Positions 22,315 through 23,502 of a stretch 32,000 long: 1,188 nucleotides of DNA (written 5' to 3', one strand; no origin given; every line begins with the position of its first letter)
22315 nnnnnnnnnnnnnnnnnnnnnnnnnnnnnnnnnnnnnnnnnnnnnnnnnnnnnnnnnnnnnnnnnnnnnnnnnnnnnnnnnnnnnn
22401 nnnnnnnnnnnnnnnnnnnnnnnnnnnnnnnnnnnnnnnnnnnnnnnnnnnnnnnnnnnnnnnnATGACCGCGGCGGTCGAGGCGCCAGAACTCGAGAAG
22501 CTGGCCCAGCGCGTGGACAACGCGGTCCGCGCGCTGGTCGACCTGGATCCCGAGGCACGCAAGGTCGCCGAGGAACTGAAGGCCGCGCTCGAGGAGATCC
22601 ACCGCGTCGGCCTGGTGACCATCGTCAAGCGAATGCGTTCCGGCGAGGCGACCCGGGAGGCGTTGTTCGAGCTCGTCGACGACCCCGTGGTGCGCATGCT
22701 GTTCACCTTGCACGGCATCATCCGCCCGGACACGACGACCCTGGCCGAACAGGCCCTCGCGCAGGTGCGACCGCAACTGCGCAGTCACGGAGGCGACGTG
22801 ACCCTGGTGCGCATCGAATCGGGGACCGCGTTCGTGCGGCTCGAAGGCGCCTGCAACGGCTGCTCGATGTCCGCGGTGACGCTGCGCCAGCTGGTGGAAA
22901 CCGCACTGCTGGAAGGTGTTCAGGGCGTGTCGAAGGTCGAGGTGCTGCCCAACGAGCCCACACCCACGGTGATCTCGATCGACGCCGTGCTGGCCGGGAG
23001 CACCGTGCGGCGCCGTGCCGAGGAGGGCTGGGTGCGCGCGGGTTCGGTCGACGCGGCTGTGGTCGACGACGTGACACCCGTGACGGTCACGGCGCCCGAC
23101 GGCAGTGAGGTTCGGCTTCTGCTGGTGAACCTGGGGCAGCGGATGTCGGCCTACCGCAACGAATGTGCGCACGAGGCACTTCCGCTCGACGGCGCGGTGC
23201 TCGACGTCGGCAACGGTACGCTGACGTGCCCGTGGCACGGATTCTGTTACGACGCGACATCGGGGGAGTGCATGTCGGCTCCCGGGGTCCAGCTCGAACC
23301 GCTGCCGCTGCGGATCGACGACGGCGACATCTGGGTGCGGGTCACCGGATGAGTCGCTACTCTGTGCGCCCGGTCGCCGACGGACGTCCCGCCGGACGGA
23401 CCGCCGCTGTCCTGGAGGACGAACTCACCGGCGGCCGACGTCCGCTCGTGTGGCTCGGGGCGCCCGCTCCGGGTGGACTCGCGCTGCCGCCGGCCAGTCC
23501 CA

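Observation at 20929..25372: Five translationally coupled genes of unknown function between the Huc endopeptidase and the hyp genes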

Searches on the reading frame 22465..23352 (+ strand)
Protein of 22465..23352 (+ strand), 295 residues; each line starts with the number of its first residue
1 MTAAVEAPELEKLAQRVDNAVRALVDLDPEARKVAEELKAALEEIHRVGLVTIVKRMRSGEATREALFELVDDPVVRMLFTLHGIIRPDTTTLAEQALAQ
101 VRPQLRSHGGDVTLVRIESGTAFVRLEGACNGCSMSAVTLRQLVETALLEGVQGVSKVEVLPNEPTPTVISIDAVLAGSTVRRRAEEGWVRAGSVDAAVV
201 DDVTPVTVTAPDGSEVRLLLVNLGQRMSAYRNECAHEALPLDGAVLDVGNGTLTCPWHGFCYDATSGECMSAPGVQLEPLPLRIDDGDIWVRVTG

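Call 4: search_protein_families(library=pfam, proteins=[window:22465-23352:+], max_evalue=0.1)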
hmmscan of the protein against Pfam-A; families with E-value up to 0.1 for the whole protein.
window:22465-23352:+ (295 aa): 3 families
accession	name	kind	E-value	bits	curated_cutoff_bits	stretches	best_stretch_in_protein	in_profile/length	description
PF01106.22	NifU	-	1.6e-21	76.6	27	1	95-159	2-67/67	NifU-like domain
PF00355.32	Rieske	-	4.2e-11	43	20.3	1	202-275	10-81/88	Rieske [2Fe-2S] domain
PF13806.12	Rieske_2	-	5.1e-05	23.6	27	1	212-292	22-104/104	Rieske-like [2Fe-2S] domain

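Call 5: search_protein_families(library=ncbifam, proteins=[window:22465-23352:+], max_evalue=0.1)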
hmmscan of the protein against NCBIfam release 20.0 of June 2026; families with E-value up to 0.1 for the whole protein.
window:22465-23352:+ (295 aa): 10 families
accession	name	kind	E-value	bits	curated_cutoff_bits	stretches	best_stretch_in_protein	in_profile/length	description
TIGR03341.1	YhgI_GntY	equivalog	6.5e-13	48.9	269.35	1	99-158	116-176/190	Fe-S biogenesis protein NfuA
NF008392.0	PRK11190.1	equivalog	2.3e-12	47.2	268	1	99-153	117-172/192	Fe-S biogenesis protein NfuA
TIGR02000.1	NifU_proper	equivalog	4.3e-12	46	273.3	1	93-158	223-287/290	Fe-S cluster assembly protein NifU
NF041683.1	ant_diox_AndAb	equivalog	3.3e-05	24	150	1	196-292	4-99/100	anthranilate 1,2-dioxygenase ferredoxin subunit AndAb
TIGR02378.1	nirD_assim_sml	equivalog_domain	6.6e-05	23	74.65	1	224-292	33-104/105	nitrite reductase small subunit NirD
TIGR02377.1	MocE_fam_FeS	subfamily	0.00023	21.1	136.15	1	229-293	38-101/101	MocE family 2Fe-2S type ferredoxin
NF007422.0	PRK09965.1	equivalog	0.00065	19.7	113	1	216-294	24-101/106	bifunctional 3-phenylpropionate/cinnamic acid dioxygenase ferredoxin subunit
NF042948.2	3PPDioc_HcaC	equivalog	0.00096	19.4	150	1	212-293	21-102/105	3-phenylpropionate/cinnamic acid dioxygenase ferredoxin subunit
NF052579.1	BetMthstMoxSdmAMthl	equivalog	0.017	14.1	600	1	226-270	51-92/351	4beta-methylsterol monooxygenase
TIGR02830.1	spore_III_AG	equivalog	0.047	13.1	147.7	0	29-63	57-91/186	stage III sporulation protein AG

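Call 26: find_homologous_proteins(query=window:22465-23352:+, max_evalue=0.001)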
Query window:22465-23352:+ (295 aa): 1455 proteins with E <= 0.001 among 8000 candidates; the best 120 are listed.
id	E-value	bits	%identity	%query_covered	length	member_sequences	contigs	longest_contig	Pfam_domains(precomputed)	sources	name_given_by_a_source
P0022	4.6e-186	634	99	100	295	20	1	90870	PF01106.23,PF00355.33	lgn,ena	-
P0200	7.5e-165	565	88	100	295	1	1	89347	PF01106.23,PF00355.33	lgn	-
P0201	1.5e-157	541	85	100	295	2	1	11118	PF01106.23,PF00355.33,PF13806.13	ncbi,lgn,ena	-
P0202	3.6e-156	536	82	100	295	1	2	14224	PF01106.23,PF00355.33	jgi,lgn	jgi:nitrite reductase/ring-hydroxylating ferredoxin subunit/Fe-S cluster biogenesis protein NfuA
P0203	3.1e-124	432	68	99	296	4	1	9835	PF01106.23,PF00355.33,PF13806.13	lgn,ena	-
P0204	1.3e-123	430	67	99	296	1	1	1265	PF01106.23,PF00355.33,PF13806.13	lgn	-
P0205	1.4e-123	430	69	97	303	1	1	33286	PF01106.23,PF00355.33,PF13806.13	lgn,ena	-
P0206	1.5e-123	429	69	97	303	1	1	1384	PF01106.23,PF00355.33,PF13806.13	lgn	-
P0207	1.6e-123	429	67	98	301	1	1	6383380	PF01106.23,PF00355.33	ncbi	ncbi:NifU family protein [Mycolicibacterium sp. Y3]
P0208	2.4e-123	429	67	98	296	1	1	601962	PF01106.23,PF00355.33,PF13806.13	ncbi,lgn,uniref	ncbi:NifU family protein [Mycobacterium sp. SA01]|uniref:NifU family protein n=1 Tax=Mycobacterium s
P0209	4.0e-123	428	66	98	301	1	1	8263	PF01106.23,PF00355.33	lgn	-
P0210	4.3e-123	428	67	99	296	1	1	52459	PF01106.23,PF00355.33,PF13806.13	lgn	-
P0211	4.4e-123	428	67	98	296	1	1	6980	PF01106.23,PF00355.33,PF13806.13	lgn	-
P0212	4.5e-123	428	67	99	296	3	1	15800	PF01106.23,PF00355.33,PF13806.13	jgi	jgi:Fe-S cluster biogenesis protein NfuA/nitrite reductase/ring-hydroxylating ferredoxin subunit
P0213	4.5e-123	428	67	99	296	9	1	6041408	PF01106.23,PF00355.33,PF13806.13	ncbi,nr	ncbi:hypothetical protein BOH72_11915 [Mycobacterium sp. WY10]|nr:hypothetical protein BOH72_11915 [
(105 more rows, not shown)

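Call 31: search_dna_similar(query=window:22465-23352:+, collection=plasmids, mode=protein, max_rows=40, max_evalue=0.00001)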
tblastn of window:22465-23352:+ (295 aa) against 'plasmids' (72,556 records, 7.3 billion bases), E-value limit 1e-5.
Records with a match: 28; places in all: 30; records where one place covers at least 80% of the query: 4.
Best place of each record, by identity: 60-80% 1; <60% 27.
By first word of the organism name: Bradyrhizobium 7; Escherichia 3; Octadecabacter 2; Bacillus 2; Proteus 2; Mycobacterium 1; Thermus 1; Sulfobacillus 1; Mesorhizobium 1; Sphingopyxis 1; and 7 more.
By predicted mobility (MOB-suite, as given by PLSDB): non-mobilizable 13; mobilizable 12; conjugative 3.
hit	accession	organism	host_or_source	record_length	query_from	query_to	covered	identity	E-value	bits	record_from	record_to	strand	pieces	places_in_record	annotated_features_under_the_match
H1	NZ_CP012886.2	Mycobacterium intracellulare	sputum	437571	10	293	96%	61.8%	2e-101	332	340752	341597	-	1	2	NifU family protein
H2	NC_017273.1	Thermus thermophilus SG0.5JP17-16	-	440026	9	291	96%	42.0%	3e-51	187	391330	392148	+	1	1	NifU family protein | NHL repeat-containing protein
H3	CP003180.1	Sulfobacillus acidophilus DSM 10332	coal spoil heap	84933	9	292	96%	37.3%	4e-53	193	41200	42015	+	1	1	nitrogen-fixing NifU domain-containing protein | NHL repeat containing protein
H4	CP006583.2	Mesorhizobium huakuii 7653R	Rice field soil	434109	45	294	85%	30.8%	3e-24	109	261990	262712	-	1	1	Rieske 2Fe-2S domain-containing protein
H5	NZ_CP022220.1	Bradyrhizobium guangxiense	peanut,cell culture,roots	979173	73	294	75%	34.1%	1e-26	116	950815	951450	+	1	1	NifU family protein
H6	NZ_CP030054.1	Bradyrhizobium guangzhouense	Arachis hypogaea,Microbe,nodule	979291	73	294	75%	34.1%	1e-26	116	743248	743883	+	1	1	NifU family protein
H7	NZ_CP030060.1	Bradyrhizobium sp. CCBAU 53351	Arachis hypogaea,Microbe,nodule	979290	73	294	75%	34.1%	1e-26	116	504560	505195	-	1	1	NifU family protein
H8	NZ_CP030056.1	Bradyrhizobium sp. CCBAU 53340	Arachis hypogaea,Microbe,nodule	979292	73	294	75%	34.1%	1e-26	116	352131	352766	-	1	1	NifU family protein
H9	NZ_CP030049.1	Bradyrhizobium sp. CCBAU 53338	Arachis hypogaea,Microbe,nodule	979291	73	294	75%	34.1%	1e-26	116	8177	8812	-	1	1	NifU family protein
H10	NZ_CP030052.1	Bradyrhizobium guangdongense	peanut,cell culture,roots of peanut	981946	73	294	75%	34.1%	1e-26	116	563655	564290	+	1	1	NifU family protein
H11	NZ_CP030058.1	Bradyrhizobium guangdongense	Arachis hypogaea,Microbe,nodule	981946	73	294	75%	34.1%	1e-26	116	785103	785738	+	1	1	NifU family protein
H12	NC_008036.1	Sphingopyxis alaskensis RB2256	-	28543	73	294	75%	33.8%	4e-28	120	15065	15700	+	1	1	NifU family protein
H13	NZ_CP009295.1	Novosphingobium pentaromativorans US6-1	mud sediment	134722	73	294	75%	33.8%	3e-27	118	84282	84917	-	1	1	NifU family protein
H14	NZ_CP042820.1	Octadecabacter sp. SW4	single isolate,polar sea water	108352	66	293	77%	31.1%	2e-22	104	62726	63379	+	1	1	NifU family protein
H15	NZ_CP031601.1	Roseovarius indicus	pure culture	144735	66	293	77%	31.1%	2e-22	104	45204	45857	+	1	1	NifU family protein | hypothetical protein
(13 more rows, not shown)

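Call 32: get_annotated_region(hit=H2, flank=9000)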
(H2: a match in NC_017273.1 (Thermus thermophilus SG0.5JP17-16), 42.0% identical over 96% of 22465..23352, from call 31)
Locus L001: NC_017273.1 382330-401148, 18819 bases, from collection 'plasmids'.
description: Thermus thermophilus SG0.5JP17-16 plasmid pTHTHE1601, complete sequence
organism: Thermus thermophilus SG0.5JP17-16 (NCBI taxid 762633)
taxonomy: Bacteria; Deinococcota; Deinococci; Thermales; Thermaceae; Thermus; Thermus thermophilus; Thermus thermophilus SG0.5JP17-16
host: -; source: -; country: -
typing (MOB-suite, as given by PLSDB): non-mobilizable; replicon rep_cluster_1121; mating-pair formation MPF_T
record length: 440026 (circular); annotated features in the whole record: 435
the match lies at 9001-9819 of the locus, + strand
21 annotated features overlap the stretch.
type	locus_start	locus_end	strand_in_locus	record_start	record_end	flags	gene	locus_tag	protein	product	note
CDS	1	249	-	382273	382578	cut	-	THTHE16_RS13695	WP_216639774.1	AIR synthase related protein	-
CDS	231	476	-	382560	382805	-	-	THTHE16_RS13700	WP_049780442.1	hypothetical protein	-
CDS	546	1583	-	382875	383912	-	-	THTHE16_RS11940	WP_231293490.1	HoxN/HupN/NixA family nickel/cobalt transporter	-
CDS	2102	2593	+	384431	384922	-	-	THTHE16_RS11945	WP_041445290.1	DUF1641 domain-containing protein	-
CDS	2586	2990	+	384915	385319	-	hypA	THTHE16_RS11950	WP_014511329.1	hydrogenase maturation nickel metallochaperone HypA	GO:0036211 - protein modification process [Evidence IEA]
CDS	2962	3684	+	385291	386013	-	hypB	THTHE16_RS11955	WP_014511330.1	hydrogenase nickel incorporation protein HypB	GO:0036211 - protein modification process [Evidence IEA]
CDS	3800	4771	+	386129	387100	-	-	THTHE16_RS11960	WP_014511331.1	hydrogenase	-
CDS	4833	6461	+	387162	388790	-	-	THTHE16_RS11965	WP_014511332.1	nickel-dependent hydrogenase large subunit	-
CDS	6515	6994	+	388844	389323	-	-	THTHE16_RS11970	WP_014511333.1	hydrogenase maturation protease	-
CDS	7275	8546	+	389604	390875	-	-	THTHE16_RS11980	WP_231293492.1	tetratricopeptide repeat protein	-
CDS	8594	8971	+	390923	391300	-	-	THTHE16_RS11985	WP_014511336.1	hypothetical protein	-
CDS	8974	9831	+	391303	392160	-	-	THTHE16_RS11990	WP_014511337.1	NifU family protein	GO:0016226 - iron-sulfur cluster assembly [Evidence IEA]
CDS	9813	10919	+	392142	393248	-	-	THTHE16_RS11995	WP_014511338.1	NHL repeat-containing protein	-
CDS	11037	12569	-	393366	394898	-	-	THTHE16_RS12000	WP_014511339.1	carboxypeptidase M32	GO:0006508 - proteolysis [Evidence IEA]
CDS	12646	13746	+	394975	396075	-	-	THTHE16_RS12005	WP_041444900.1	transposase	GO:0006313 - DNA transposition [Evidence IEA]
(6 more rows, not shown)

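Call 33: get_annotated_region(hit=H3, flank=9000)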
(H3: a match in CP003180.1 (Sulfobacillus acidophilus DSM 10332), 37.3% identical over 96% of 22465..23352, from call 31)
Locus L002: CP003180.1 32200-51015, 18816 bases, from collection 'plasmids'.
description: Sulfobacillus acidophilus DSM 10332 plasmid, complete sequence
organism: Sulfobacillus acidophilus DSM 10332 (NCBI taxid 679936)
taxonomy: Bacteria; Bacillota; Clostridia; Eubacteriales; Clostridiales Family XVII. Incertae Sedis; Sulfobacillus; Sulfobacillus acidophilus; Sulfobacillus acidophilus DSM 10332
host: -; source: coal spoil heap; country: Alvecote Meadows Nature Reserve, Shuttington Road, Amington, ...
typing (MOB-suite, as given by PLSDB): non-mobilizable
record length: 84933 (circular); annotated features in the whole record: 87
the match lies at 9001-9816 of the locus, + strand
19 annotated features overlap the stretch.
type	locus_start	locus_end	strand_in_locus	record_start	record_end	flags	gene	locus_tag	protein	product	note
CDS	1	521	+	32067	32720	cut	-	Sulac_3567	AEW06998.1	3-Cys thioredoxin peroxidase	-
CDS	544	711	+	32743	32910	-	-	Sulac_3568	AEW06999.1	hypothetical protein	-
CDS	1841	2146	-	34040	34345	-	-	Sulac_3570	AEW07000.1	hypothetical protein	-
CDS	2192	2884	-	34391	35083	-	-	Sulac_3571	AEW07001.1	hydrogenase accessory protein HypB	-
CDS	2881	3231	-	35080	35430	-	-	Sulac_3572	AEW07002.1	hydrogenase nickel incorporation protein hypA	-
CDS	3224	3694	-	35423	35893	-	-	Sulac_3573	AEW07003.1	hypothetical protein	-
CDS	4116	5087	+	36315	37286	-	-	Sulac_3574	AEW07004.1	hydrogenase (NiFe) small subunit HydA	-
CDS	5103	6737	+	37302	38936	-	-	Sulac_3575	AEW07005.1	Cytochrome-c3 hydrogenase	-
CDS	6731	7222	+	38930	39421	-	-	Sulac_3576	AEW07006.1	hydrogenase maturation protease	-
CDS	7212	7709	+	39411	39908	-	-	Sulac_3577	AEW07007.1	hypothetical protein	-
CDS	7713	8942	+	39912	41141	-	-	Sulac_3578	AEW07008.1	tetratricopeptide TPR_4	-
CDS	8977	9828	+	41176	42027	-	-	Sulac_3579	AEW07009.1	nitrogen-fixing NifU domain-containing protein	-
CDS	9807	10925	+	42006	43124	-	-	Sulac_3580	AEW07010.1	NHL repeat containing protein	-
CDS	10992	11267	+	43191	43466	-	-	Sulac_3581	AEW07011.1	hydrogenase assembly chaperone hypC/hupF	-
CDS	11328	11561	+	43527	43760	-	-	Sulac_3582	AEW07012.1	hydrogenase maturation factor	-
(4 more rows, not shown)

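Call 34: get_annotated_region(hit=H1, flank=9000)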
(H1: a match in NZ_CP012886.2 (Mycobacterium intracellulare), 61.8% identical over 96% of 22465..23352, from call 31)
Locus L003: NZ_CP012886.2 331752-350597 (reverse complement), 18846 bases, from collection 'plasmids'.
description: Mycobacterium intracellulare subsp. chimaera strain AH16 plasmid unnamed1, complete sequence
organism: Mycobacterium intracellulare (NCBI taxid 222805)
taxonomy: Bacteria; Actinomycetota; Actinomycetes; Mycobacteriales; Mycobacteriaceae; Mycobacterium; Mycobacterium intracellulare
host: -; source: sputum; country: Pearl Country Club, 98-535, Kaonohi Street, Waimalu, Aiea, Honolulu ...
typing (MOB-suite, as given by PLSDB): mobilizable; relaxase MOBP
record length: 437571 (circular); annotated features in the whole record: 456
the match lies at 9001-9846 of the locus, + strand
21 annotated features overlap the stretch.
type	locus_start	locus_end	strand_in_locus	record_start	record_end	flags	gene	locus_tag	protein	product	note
CDS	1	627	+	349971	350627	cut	-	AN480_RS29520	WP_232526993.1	alpha/beta hydrolase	-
CDS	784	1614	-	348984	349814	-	hypB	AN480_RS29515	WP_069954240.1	hydrogenase nickel incorporation protein HypB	GO:0036211 - protein modification process [Evidence IEA]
CDS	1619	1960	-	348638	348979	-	-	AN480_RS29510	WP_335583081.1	hydrogenase maturation nickel metallochaperone HypA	-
CDS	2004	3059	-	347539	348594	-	-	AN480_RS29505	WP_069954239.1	AraC family transcriptional regulator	-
CDS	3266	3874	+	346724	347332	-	-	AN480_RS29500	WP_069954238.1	DUF1641 domain-containing protein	-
CDS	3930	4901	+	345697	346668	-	-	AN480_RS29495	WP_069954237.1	hydrogenase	-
CDS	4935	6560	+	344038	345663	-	-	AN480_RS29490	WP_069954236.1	nickel-dependent hydrogenase large subunit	-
CDS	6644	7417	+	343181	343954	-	-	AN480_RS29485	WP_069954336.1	hydrogenase maturation protease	-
CDS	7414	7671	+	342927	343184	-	-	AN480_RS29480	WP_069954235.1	hypothetical protein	-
CDS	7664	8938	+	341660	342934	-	-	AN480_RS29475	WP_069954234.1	hypothetical protein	-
CDS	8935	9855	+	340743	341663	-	-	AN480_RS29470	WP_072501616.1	NifU family protein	GO:0016226 - iron-sulfur cluster assembly [Evidence IEA]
CDS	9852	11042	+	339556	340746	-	-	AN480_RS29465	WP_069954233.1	NHL repeat-containing protein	-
CDS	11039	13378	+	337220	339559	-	hypF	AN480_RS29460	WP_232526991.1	carbamoyltransferase HypF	GO:0036211 - protein modification process [Evidence IEA]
CDS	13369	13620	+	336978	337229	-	-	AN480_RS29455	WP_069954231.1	HypC/HybG/HupF family hydrogenase formation chaperone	-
CDS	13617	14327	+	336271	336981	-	-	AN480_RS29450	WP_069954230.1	HypC/HybG/HupF family hydrogenase formation chaperone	-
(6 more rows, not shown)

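Call 36: get_annotated_region(hit=H4, flank=9000)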
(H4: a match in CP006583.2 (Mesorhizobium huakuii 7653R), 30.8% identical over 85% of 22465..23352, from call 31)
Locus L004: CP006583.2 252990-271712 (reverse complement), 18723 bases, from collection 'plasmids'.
description: Mesorhizobium huakuii 7653R plasmid pMHb, complete sequence
organism: Mesorhizobium huakuii 7653R (NCBI taxid 763057)
taxonomy: Bacteria; Pseudomonadota; Alphaproteobacteria; Hyphomicrobiales; Phyllobacteriaceae; Mesorhizobium; Mesorhizobium huakuii; Mesorhizobium huakuii 7653R
host: -; source: Rice field soil; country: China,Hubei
typing (MOB-suite, as given by PLSDB): non-mobilizable
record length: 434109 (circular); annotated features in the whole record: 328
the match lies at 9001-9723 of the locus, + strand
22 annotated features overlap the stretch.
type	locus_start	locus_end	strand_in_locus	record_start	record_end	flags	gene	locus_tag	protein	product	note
CDS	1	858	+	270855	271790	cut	-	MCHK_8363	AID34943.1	LysR family transcriptional regulator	-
CDS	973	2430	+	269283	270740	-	-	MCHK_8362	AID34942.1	AAA domain-containing protein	-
CDS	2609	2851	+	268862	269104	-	-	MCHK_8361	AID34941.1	hypothetical protein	-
CDS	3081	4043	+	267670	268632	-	-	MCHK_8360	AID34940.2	hydrogenase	-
CDS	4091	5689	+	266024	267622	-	-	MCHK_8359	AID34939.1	cytochrome-c3 hydrogenase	-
CDS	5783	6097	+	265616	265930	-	-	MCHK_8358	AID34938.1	hypothetical protein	-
CDS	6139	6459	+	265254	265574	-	-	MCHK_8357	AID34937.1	hypothetical protein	-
CDS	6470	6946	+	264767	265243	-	-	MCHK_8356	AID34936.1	hydrogenase maturation protease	-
CDS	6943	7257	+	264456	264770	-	-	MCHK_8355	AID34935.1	hypothetical protein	-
CDS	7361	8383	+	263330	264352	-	-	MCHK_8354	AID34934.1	hypothetical protein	-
CDS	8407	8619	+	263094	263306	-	-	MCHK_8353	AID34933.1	hypothetical protein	-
CDS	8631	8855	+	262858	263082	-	-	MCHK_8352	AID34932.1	hypothetical protein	-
CDS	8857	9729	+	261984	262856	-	-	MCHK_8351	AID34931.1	Rieske 2Fe-2S domain-containing protein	-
CDS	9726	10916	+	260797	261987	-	-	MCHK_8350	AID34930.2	hypothetical protein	-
CDS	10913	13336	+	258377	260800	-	hypF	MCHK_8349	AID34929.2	carbamoyltransferase HypF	-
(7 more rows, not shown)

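Call 37: get_annotated_region(hit=H12, flank=9000)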
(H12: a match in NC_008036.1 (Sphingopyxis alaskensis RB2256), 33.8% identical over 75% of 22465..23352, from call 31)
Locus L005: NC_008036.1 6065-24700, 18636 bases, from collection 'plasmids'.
description: Sphingopyxis alaskensis RB2256 F plasmid, complete sequence
organism: Sphingopyxis alaskensis RB2256 (NCBI taxid 317655)
taxonomy: Bacteria; Pseudomonadota; Alphaproteobacteria; Sphingomonadales; Sphingomonadaceae; Sphingopyxis; Sphingopyxis alaskensis; Sphingopyxis alaskensis RB2256
host: -; source: -; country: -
typing (MOB-suite, as given by PLSDB): mobilizable; relaxase MOBQ
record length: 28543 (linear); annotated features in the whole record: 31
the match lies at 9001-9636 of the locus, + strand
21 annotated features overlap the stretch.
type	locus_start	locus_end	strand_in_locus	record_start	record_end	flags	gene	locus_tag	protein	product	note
CDS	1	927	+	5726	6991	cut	-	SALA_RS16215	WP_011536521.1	DUF3422 domain-containing protein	-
CDS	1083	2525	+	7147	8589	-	-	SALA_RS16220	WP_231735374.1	sigma-54 dependent transcriptional regulator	GO:0006355 - regulation of DNA-templated transcription [Evidence IEA]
CDS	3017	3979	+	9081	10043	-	-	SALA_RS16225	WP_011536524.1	hydrogenase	-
CDS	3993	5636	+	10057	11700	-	-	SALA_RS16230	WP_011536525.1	nickel-dependent hydrogenase large subunit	-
CDS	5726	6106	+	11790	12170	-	-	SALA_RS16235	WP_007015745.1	hypothetical protein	-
CDS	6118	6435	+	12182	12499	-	-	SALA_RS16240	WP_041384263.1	hypothetical protein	-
CDS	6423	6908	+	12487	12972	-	-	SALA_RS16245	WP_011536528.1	hydrogenase maturation protease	-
CDS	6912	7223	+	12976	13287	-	-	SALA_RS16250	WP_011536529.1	hypothetical protein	-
CDS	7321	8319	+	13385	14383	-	-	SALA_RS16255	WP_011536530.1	hypothetical protein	-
CDS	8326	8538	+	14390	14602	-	-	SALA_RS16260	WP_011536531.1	hypothetical protein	-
CDS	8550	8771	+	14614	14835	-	-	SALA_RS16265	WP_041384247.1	hypothetical protein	-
CDS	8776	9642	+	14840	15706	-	-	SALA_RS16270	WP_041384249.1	NifU family protein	GO:0016226 - iron-sulfur cluster assembly [Evidence IEA]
CDS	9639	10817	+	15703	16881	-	-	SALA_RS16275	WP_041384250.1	NHL repeat containing protein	-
CDS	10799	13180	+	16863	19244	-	hypF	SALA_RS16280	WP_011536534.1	carbamoyltransferase HypF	GO:0036211 - protein modification process [Evidence IEA]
CDS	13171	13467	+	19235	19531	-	hypC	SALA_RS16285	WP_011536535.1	HypC/HybG/HupF family hydrogenase formation chaperone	GO:0065003 - protein-containing complex assembly [Evidence IEA]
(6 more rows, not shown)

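Call 53: search_solved_structures(query=window:22465-23352:+, max_evalue=0.01)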
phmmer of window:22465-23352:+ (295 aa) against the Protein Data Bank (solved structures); distinct sequences matched with E-value up to 0.01: 14.
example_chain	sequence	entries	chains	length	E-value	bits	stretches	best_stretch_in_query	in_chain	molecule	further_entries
2z51_A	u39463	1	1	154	1.2e-13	54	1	90-168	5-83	NifU-like protein 2, chloroplast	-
2jnv_A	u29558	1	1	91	2.8e-10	43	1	90-165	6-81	NifU-like protein 1, chloroplast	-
1xhj_A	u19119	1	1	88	3.5e-10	42.7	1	95-160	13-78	Nitrogen Fixation Protein NifU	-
2m5o_A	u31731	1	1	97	1.2e-05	27.8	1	97-159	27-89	NFU1 iron-sulfur cluster scaffold homolog, mitochondrial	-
1veh_A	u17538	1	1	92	1.4e-05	27.6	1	97-159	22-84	NifU-like protein HIRIP5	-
6icp_A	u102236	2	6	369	1.7e-05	27.3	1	217-283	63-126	Methylxanthine N1-demethylase NdmA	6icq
6ick_A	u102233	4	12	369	1.7e-05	27.3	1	217-283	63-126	Methylxanthine N1-demethylase NdmA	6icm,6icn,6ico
6wnc_A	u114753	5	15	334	8.8e-05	25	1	198-274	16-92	SxtDIOX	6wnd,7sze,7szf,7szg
6wn3_A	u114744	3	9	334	0.00013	24.4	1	198-274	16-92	SxtT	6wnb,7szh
6icl_A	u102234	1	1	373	0.003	19.9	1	217-275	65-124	Methylxanthine N3-demethylase NdmB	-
3gce_A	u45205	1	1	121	0.0047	19.3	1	195-275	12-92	Ferredoxin component of carbazole 1,9a-dioxygenase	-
1vck_A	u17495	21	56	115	0.0066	18.8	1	201-291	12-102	ferredoxin component of carbazole | Ferredoxin CarAc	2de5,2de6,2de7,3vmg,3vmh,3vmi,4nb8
4p1c_H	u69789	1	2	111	0.008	18.5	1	207-294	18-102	Toluene-4-monooxygenase system ferredoxin subunit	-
1vm9_A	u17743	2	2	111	0.0095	18.3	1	207-294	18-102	Toluene-4-monooxygenase system protein C | Toluene-4-monooxygenase system ferredoxin subunit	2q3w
